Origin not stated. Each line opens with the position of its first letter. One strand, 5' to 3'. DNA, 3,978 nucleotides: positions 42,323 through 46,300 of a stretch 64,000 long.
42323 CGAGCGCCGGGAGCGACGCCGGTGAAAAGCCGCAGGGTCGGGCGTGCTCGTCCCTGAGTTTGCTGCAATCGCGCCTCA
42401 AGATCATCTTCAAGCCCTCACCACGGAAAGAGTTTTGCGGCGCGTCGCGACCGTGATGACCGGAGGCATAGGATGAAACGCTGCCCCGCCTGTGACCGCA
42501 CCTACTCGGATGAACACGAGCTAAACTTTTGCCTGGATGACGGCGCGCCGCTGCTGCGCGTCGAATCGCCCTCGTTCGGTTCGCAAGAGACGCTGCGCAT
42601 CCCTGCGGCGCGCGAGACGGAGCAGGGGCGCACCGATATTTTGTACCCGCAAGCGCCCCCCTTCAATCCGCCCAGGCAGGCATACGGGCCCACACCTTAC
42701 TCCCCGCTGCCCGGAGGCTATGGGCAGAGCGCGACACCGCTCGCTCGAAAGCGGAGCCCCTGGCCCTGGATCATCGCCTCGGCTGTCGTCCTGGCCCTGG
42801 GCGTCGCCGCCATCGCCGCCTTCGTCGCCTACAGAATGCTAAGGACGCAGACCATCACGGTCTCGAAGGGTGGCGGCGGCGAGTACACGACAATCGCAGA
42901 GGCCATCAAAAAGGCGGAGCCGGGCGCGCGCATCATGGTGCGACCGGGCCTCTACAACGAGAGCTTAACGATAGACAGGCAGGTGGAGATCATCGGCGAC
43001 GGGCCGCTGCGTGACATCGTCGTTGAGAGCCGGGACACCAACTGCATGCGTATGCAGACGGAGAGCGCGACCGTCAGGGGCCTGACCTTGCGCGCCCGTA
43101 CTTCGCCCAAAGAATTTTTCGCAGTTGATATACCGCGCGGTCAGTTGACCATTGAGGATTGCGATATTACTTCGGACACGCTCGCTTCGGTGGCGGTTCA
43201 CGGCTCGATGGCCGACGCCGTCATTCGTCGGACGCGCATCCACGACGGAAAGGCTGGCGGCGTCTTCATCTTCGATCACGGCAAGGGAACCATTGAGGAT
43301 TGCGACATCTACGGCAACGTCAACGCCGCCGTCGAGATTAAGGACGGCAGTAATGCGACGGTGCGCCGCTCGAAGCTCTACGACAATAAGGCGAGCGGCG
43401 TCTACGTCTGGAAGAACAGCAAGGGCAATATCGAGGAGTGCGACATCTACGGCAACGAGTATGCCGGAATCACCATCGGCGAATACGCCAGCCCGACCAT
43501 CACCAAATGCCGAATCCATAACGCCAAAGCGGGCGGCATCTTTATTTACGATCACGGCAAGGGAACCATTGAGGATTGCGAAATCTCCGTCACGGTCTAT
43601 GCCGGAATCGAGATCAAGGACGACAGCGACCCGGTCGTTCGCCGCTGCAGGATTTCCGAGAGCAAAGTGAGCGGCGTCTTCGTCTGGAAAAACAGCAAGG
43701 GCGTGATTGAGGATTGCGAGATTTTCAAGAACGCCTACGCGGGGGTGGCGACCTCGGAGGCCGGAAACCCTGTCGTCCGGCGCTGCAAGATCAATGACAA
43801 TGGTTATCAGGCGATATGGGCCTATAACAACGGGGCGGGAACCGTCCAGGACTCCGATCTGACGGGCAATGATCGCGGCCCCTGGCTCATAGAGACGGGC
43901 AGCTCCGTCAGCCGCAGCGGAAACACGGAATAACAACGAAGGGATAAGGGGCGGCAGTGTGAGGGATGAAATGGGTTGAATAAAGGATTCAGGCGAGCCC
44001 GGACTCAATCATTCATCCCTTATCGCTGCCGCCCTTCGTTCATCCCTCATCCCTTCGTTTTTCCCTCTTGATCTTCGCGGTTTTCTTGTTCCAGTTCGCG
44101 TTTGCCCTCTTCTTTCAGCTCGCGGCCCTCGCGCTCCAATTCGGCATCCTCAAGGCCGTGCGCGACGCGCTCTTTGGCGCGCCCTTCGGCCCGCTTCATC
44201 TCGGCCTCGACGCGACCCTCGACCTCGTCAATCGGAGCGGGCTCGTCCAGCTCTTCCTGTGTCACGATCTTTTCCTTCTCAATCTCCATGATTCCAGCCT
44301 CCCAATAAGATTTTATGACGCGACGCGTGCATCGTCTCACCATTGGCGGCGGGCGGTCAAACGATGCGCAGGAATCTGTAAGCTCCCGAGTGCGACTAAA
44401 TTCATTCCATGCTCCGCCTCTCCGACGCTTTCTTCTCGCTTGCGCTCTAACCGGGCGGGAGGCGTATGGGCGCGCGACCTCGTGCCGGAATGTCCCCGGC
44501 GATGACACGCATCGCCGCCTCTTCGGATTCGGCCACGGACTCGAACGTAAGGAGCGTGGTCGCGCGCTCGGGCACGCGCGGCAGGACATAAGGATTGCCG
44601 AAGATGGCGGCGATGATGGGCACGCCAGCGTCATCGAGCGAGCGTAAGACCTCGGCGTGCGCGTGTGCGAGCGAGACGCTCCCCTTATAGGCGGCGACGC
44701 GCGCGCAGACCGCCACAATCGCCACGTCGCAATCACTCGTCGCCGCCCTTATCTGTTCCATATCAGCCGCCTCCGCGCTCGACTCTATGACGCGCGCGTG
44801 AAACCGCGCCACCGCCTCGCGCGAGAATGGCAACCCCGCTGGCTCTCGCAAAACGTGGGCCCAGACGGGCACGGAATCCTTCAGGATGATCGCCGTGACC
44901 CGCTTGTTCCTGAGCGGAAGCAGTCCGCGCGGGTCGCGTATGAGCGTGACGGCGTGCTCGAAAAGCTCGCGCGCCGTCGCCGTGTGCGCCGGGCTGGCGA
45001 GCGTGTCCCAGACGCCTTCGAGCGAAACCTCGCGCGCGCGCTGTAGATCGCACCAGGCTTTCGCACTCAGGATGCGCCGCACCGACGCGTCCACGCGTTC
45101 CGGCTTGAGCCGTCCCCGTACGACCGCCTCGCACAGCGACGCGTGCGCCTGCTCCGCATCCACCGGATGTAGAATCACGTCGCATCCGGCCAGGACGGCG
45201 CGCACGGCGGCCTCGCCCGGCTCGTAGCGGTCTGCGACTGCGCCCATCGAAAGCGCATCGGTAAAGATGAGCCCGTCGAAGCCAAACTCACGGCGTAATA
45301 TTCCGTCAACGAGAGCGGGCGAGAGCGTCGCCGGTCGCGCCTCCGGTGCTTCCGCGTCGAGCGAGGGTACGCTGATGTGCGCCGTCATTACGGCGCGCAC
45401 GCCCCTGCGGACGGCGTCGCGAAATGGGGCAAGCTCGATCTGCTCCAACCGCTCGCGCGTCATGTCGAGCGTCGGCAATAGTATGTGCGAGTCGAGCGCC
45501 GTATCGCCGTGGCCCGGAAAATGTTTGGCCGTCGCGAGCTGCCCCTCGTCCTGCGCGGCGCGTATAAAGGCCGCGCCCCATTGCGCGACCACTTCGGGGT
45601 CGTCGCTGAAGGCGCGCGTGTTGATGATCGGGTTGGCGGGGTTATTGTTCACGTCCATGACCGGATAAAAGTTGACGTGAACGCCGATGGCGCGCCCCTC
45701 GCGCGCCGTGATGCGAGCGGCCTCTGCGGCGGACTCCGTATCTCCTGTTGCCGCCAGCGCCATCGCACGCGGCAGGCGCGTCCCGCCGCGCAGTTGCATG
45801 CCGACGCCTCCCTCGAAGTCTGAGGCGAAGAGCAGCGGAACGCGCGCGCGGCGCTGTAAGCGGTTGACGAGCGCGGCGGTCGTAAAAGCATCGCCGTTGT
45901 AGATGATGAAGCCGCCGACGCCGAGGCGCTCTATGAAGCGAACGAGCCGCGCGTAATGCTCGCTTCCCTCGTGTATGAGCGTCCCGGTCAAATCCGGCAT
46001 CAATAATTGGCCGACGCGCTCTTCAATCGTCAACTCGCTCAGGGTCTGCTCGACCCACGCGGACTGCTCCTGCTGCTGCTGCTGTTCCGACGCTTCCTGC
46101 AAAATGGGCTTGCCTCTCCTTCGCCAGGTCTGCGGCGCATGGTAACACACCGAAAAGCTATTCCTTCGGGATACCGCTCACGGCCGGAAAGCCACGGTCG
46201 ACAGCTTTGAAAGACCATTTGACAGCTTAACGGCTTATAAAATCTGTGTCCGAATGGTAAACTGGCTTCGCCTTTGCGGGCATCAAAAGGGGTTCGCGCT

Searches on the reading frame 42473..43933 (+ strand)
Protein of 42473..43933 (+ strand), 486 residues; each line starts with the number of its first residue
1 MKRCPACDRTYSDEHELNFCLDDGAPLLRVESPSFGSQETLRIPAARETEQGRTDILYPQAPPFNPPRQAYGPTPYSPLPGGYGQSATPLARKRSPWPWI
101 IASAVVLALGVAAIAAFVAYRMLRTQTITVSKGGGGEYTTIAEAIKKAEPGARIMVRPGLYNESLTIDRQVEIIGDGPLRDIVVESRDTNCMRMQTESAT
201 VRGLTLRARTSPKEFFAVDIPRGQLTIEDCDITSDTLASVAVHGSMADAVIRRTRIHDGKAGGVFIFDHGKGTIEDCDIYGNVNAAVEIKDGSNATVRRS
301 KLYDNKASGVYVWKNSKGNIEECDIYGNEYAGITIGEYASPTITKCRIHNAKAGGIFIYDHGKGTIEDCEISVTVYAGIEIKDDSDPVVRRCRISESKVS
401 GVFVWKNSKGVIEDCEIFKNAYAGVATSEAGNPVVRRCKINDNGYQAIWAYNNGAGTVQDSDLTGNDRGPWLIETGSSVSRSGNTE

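Call 104: search_protein_families(library=pfam, proteins=[window:42473-43933:+], max_evalue=0.00001)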
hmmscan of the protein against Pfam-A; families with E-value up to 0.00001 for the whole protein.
window:42473-43933:+ (486 aa): 3 families
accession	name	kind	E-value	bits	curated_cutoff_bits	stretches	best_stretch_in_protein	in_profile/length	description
PF13229.12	Beta_helix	-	2.2e-50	170.8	25.9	2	341-485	11-157/158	Right handed beta helix region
PF05048.19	NosD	-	2.2e-29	102.9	23.6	3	332-478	18-161/212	Periplasmic copper-binding protein (NosD)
PF01095.25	Pectinesterase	-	4.9e-07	29.2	27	1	128-220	2-94/298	Pectinesterase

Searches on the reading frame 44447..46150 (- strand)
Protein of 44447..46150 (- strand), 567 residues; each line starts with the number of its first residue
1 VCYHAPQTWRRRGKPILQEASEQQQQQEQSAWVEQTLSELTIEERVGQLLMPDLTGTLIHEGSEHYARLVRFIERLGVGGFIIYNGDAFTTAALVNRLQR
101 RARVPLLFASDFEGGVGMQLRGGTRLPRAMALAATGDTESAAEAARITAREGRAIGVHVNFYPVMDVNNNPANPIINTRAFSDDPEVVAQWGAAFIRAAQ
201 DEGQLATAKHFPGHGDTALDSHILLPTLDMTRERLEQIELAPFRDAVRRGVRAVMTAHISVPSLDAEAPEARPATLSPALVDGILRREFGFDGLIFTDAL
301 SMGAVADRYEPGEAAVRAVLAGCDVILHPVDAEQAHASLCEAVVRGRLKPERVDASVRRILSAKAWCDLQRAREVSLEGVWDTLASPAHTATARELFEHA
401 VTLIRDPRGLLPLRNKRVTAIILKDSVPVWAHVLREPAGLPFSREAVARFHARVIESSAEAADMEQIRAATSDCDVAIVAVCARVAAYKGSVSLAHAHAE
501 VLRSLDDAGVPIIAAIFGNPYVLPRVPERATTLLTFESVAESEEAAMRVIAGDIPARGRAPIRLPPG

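Call 104: search_protein_families(library=pfam, proteins=[window:44447-46150:-], max_evalue=0.00001)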
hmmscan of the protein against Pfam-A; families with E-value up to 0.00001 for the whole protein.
window:44447-46150:- (567 aa): 1 family
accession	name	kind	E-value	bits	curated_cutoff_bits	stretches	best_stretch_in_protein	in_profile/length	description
PF00933.27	Glyco_hydro_3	-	4.9e-84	282.9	27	1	41-362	1-315/316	Glycosyl hydrolase family 3 N terminal domain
